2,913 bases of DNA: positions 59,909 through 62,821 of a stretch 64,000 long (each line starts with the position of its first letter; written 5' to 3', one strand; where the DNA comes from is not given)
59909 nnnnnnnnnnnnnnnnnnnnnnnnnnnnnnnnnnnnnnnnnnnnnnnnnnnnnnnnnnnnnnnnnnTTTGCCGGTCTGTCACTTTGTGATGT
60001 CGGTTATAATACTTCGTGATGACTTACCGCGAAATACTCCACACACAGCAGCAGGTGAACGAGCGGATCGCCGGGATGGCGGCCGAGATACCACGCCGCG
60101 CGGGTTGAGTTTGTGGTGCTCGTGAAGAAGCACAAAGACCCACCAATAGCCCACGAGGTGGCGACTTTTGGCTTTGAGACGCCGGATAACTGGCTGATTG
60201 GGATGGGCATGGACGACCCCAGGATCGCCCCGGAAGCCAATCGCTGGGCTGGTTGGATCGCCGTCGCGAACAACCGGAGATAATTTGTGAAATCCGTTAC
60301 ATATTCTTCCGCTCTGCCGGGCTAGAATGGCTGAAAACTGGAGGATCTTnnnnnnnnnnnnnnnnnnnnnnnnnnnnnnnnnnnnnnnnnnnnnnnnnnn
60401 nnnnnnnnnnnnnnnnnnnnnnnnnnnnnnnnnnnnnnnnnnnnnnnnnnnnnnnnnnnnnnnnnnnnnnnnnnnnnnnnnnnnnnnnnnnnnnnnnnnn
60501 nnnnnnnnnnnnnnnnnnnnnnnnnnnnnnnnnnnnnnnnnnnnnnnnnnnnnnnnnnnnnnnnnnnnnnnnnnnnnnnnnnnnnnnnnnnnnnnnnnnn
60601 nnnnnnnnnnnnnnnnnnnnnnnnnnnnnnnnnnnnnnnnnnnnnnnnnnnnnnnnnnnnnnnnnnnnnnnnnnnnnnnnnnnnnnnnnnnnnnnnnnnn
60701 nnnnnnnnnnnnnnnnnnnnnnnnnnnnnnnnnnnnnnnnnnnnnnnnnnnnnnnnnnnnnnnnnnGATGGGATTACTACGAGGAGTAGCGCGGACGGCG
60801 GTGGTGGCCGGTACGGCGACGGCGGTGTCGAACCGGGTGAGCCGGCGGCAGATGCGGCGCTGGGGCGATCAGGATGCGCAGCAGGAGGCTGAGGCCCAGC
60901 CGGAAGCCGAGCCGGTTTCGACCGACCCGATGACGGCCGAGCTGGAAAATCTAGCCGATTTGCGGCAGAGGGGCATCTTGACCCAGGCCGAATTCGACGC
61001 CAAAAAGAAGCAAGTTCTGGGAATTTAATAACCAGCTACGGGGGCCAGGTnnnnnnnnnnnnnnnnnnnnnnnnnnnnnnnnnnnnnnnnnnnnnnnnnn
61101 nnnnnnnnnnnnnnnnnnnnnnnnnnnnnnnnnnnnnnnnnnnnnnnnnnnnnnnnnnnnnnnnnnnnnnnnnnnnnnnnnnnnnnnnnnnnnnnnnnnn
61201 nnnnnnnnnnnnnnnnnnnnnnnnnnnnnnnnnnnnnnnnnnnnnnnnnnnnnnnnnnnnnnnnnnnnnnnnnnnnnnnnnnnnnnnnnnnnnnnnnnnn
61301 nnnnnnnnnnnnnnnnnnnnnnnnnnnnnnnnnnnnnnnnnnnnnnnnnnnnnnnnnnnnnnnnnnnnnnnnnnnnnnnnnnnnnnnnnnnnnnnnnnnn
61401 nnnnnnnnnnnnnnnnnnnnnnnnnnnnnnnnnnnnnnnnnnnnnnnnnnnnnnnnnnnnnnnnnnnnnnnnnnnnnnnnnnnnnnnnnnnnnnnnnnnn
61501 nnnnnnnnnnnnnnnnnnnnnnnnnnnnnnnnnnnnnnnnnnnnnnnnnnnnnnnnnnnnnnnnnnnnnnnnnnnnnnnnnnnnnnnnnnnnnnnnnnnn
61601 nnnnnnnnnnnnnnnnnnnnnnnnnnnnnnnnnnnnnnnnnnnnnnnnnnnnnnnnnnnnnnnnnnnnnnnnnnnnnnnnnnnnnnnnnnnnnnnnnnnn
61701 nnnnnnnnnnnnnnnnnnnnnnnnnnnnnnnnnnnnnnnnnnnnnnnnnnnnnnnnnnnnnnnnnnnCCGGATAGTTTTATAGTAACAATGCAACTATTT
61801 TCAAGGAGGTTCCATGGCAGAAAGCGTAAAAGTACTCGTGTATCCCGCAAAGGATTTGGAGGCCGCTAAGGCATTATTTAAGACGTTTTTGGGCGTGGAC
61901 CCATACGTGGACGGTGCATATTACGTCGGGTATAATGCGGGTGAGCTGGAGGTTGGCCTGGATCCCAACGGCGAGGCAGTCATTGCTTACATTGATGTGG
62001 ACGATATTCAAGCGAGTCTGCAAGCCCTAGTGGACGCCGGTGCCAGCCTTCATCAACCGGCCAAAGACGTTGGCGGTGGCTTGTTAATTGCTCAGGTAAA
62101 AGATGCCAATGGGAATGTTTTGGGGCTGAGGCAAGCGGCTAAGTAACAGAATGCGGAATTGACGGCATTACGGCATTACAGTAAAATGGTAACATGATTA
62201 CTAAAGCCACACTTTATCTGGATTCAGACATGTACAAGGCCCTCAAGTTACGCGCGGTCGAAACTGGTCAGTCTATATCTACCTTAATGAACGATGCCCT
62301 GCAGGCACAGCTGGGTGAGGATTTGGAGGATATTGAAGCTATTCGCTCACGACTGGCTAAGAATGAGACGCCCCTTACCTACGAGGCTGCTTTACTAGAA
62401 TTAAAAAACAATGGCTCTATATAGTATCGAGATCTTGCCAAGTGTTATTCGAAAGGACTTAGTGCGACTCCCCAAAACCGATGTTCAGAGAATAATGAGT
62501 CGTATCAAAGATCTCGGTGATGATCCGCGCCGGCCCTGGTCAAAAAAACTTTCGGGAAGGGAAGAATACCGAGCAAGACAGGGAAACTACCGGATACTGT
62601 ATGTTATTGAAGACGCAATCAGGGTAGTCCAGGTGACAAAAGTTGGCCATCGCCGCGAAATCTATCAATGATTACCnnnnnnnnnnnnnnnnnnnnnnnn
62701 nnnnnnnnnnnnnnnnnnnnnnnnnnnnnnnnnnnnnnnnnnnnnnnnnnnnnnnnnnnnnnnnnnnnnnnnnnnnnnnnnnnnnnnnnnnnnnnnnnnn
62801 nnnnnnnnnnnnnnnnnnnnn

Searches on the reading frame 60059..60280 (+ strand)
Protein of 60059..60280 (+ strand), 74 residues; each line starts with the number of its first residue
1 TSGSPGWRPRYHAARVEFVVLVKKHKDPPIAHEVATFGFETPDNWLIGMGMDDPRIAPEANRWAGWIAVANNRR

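Call 104: search_protein_families(library=pfam, proteins=[window:60059-60280:+], max_evalue=1)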
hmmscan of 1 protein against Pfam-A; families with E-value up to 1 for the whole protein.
window:60059-60280:+ (74 aa): 0 families
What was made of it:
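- Tried and rejected: The 74-aa frame at 60059-60280 looks by eye like a phosphoribosyltransferase tail but has no Pfam hit (call 104).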

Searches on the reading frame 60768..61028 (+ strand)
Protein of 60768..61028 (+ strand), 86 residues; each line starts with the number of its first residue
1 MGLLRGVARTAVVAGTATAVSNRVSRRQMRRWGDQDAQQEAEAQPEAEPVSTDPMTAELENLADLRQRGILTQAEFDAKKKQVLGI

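Call 38: search_protein_families(library=pfam, proteins=[window:60768-61028:+], max_evalue=0.001)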
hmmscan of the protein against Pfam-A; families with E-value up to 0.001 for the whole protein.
window:60768-61028:+ (86 aa): 1 family
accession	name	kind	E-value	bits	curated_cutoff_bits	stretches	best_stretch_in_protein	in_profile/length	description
PF09851.14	SHOCT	-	2.6e-09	37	27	1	57-84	1-28/28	Short C-terminal domain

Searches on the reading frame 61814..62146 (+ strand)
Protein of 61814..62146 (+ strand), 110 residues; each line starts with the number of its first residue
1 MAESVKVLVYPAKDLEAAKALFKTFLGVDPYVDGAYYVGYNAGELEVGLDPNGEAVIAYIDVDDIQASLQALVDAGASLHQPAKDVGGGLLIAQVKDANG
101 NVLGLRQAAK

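Call 38: search_protein_families(library=pfam, proteins=[window:61814-62146:+], max_evalue=0.001)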
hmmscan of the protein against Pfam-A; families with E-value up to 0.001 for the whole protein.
window:61814-62146:+ (110 aa): 1 family
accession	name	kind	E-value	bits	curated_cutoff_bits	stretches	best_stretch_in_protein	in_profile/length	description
PF00903.31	Glyoxalase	-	0.00016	22.5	20.6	0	57-103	73-119/121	Glyoxalase/Bleomycin resistance protein/Dioxygenase superfamily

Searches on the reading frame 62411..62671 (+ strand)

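Call 102: search_protein_families(library=pfam, proteins=[window:62411-62671:+], max_evalue=0.0001)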
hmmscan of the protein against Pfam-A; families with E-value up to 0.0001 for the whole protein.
window:62411-62671:+ (86 aa): 1 family
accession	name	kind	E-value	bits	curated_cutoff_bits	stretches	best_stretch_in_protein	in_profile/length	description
PF05016.21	ParE_toxin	-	2.2e-08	35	23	1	15-85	9-89/89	ParE toxin of type II toxin-antitoxin system, parDE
